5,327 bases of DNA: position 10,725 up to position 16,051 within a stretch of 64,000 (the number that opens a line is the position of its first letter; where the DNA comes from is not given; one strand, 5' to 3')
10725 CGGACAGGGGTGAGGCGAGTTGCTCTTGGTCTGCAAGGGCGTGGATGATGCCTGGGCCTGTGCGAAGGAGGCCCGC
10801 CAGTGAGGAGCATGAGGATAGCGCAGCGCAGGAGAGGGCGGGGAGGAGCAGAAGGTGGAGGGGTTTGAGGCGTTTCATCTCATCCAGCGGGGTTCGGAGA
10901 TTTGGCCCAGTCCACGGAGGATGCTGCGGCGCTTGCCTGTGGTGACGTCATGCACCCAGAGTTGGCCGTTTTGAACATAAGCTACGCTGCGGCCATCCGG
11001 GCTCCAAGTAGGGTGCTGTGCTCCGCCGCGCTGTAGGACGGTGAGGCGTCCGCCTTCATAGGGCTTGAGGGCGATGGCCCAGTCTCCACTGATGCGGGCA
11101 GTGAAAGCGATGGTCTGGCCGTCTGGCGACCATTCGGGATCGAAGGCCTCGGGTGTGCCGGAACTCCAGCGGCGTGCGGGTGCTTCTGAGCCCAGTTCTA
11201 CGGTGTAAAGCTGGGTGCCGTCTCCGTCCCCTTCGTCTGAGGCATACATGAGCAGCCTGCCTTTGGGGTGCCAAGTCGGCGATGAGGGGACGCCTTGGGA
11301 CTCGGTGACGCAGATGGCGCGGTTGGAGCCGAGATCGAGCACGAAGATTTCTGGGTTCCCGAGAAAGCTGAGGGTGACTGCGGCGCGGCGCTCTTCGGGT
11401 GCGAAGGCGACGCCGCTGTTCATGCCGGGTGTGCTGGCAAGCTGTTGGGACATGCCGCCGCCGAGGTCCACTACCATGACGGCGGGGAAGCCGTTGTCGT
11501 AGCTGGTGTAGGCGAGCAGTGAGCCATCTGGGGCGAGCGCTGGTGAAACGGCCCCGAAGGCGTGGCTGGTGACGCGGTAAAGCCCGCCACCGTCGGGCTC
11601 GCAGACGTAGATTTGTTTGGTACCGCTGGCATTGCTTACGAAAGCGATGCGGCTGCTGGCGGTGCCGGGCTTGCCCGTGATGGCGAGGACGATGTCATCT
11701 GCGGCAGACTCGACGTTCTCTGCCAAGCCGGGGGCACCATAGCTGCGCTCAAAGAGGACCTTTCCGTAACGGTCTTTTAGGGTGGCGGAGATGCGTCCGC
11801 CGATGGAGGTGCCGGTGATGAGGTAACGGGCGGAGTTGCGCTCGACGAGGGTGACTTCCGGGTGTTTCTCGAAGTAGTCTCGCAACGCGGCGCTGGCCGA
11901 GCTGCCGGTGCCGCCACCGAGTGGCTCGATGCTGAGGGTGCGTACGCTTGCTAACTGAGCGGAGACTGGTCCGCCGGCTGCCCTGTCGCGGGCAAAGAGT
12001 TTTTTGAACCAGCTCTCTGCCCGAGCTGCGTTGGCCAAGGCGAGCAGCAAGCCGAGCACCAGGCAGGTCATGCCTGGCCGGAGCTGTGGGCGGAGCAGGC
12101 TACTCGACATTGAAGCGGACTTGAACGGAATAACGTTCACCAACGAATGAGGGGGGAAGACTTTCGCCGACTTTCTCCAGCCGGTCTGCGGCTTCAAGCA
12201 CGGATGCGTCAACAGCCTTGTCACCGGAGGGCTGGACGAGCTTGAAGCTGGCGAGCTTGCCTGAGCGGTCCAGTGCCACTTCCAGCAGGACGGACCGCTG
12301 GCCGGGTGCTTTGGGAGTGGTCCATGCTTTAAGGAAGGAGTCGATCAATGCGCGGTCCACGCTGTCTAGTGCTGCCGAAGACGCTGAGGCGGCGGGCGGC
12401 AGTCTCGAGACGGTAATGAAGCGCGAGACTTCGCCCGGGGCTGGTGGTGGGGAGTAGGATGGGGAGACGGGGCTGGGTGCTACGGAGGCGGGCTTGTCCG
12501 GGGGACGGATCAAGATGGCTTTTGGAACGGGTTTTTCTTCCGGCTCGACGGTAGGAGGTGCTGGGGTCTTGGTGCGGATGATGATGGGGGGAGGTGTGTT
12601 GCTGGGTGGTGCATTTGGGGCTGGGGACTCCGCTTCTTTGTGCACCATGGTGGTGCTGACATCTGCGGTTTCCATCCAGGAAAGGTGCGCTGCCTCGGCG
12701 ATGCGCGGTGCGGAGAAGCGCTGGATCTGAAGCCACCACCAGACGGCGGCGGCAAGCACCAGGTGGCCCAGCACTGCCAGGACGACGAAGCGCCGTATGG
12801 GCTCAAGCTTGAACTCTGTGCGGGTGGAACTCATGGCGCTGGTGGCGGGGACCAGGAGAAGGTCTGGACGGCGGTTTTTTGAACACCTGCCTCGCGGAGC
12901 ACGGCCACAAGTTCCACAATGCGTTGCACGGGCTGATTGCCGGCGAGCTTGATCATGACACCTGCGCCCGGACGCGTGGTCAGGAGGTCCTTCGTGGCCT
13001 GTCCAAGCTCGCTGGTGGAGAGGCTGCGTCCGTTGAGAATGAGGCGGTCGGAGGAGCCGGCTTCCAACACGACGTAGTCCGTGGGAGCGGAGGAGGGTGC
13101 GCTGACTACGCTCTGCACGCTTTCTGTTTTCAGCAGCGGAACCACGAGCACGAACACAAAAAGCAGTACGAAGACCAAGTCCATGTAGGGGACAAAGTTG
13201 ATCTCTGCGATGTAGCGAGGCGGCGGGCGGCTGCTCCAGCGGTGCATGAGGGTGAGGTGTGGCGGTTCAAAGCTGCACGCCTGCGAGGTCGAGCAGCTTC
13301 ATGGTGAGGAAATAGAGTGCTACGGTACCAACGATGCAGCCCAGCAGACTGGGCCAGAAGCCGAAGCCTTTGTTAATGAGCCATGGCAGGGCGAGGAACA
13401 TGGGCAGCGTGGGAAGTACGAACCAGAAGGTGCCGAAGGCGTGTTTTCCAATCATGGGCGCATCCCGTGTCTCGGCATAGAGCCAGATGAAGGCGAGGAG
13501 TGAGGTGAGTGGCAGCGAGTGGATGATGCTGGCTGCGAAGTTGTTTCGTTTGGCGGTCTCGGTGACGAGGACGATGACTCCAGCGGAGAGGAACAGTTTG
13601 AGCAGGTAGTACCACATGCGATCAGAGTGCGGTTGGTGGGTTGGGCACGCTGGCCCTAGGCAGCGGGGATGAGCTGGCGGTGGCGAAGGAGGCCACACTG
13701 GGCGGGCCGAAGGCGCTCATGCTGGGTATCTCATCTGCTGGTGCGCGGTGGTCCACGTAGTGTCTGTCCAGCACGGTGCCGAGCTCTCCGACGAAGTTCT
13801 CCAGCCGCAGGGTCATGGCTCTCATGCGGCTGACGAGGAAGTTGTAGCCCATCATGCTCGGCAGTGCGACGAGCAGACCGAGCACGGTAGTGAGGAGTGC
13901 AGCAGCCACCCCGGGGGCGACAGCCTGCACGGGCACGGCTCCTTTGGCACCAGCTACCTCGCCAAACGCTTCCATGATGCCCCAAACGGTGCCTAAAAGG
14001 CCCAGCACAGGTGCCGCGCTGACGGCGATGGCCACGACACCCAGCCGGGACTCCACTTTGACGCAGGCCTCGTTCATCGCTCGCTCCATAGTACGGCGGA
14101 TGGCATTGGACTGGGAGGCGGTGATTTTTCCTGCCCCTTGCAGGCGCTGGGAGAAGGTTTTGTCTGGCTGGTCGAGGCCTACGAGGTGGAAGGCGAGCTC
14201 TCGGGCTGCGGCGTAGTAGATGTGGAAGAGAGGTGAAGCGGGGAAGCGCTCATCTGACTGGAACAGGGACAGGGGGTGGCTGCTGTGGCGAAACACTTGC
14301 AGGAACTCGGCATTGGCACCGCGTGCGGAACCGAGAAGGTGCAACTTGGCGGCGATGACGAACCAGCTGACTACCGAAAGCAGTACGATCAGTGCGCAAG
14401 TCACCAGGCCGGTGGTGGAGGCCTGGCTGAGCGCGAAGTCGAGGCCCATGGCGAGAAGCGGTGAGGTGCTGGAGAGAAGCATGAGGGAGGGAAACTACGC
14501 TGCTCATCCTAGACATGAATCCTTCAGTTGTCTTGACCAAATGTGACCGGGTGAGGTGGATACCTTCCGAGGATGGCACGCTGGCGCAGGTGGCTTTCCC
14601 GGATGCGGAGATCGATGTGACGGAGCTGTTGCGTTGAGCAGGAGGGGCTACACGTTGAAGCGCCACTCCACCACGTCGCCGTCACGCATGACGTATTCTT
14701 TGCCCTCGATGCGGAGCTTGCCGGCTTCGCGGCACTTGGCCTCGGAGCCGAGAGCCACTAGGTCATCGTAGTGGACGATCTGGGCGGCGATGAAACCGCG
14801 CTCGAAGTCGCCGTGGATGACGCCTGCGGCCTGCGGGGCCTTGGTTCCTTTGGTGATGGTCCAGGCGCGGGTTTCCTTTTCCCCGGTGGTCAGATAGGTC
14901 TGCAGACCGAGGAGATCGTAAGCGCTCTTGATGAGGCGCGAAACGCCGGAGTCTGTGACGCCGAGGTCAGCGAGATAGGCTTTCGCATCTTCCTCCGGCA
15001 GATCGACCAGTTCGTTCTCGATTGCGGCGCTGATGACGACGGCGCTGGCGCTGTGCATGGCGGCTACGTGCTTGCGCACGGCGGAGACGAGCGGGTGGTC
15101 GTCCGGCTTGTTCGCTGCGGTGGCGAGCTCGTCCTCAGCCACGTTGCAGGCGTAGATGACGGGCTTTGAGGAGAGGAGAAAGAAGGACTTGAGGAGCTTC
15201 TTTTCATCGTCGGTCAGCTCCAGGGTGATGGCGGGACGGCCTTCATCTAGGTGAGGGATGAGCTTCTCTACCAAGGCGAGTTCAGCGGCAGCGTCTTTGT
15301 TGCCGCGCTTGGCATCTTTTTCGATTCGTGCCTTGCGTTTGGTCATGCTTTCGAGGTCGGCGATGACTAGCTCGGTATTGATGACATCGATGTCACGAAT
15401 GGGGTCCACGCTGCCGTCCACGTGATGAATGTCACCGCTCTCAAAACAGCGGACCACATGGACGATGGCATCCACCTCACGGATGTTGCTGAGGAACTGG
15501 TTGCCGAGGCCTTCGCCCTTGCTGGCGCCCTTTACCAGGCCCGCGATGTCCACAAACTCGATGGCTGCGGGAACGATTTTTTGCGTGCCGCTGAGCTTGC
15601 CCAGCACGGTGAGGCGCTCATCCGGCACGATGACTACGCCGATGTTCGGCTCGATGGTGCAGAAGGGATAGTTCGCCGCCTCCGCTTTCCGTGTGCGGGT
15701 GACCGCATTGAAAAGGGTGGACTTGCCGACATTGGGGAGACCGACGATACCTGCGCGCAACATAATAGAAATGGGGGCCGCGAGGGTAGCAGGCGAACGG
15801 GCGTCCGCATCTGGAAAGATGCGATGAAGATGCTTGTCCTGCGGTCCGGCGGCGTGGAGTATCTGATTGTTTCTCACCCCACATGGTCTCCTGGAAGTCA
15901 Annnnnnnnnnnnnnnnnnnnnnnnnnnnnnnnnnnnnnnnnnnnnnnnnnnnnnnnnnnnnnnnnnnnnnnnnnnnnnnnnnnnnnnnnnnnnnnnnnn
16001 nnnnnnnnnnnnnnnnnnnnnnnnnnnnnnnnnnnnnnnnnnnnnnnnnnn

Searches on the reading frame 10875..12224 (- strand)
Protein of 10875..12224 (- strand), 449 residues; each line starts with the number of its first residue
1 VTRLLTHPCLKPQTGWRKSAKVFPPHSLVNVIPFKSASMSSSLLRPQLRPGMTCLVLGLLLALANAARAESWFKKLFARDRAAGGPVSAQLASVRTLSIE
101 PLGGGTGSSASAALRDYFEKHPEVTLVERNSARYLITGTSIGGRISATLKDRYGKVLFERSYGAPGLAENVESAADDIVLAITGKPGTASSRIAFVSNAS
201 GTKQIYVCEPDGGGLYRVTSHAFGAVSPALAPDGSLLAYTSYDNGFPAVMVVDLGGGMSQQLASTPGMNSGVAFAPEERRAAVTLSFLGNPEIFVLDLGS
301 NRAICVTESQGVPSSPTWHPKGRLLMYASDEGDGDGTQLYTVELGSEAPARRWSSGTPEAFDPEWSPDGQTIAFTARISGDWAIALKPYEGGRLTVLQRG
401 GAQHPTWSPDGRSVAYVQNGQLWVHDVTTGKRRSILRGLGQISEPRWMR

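Call 84: search_protein_families(library=pfam, proteins=[window:10875-12224:-], max_evalue=0.001)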
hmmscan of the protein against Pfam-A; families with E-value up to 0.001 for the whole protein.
window:10875-12224:- (449 aa): 3 families
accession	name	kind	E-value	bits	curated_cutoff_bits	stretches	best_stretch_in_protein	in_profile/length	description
PF07676.18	PD40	-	6.4e-24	83.8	20.9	1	351-382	2-34/38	WD40-like Beta Propeller Repeat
PF00930.27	DPPIV_N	-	1.1e-10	41.2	22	1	397-435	38-78/354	Dipeptidyl peptidase IV (DPP IV) N-terminal region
PF25174.1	Beta-prop_THOC3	-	4e-05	23.2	305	0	231-376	11-148/272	THOC3 beta-propeller domain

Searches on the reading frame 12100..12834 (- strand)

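Call 84: search_protein_families(library=pfam, proteins=[window:12100-12834:-], max_evalue=0.001)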
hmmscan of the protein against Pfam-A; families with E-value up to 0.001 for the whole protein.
window:12100-12834:- (244 aa): 1 family
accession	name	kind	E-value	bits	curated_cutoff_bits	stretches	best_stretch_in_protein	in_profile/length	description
PF13103.11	TonB_2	-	6.1e-08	33.1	22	1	169-227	14-69/85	TonB C terminal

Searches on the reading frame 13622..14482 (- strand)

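Call 18: search_protein_families(library=pfam, proteins=[window:13622-14482:-], max_evalue=0.001)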
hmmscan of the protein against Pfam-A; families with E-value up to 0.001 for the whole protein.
window:13622-14482:- (286 aa): 1 family
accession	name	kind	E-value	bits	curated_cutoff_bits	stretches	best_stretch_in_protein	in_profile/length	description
PF01618.21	MotA_ExbB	-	3.4e-29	101.6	22.9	1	107-228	7-126/127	MotA/TolQ/ExbB proton channel family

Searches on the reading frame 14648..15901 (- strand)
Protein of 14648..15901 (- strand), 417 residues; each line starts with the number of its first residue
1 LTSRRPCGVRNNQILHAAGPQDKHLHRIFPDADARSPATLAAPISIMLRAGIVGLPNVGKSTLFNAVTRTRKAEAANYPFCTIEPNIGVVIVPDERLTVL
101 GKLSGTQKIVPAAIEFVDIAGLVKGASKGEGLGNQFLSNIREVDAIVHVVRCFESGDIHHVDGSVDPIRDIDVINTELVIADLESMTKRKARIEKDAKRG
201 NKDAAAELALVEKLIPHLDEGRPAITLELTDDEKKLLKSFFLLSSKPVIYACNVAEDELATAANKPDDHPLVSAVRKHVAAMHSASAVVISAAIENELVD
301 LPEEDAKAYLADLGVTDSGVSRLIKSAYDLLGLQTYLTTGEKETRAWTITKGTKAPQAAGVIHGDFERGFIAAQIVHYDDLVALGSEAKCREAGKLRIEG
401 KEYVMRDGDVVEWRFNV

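Call 18: search_protein_families(library=pfam, proteins=[window:14648-15901:-], max_evalue=0.001)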
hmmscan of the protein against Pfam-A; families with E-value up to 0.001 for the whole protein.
window:14648-15901:- (417 aa): 3 families
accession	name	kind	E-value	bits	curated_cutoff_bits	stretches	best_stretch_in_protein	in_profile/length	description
PF06071.19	YchF-GTPase_C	-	6.6e-38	129.2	27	1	333-416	1-84/84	Protein of unknown function (DUF933)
PF01926.29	MMR_HSR1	-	6.3e-23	81.5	21.9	1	50-163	2-94/113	50S ribosome-binding GTPase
PF02421.24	FeoB_N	-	9.8e-08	32.1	27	1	51-109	4-60/156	Ferrous iron transport protein B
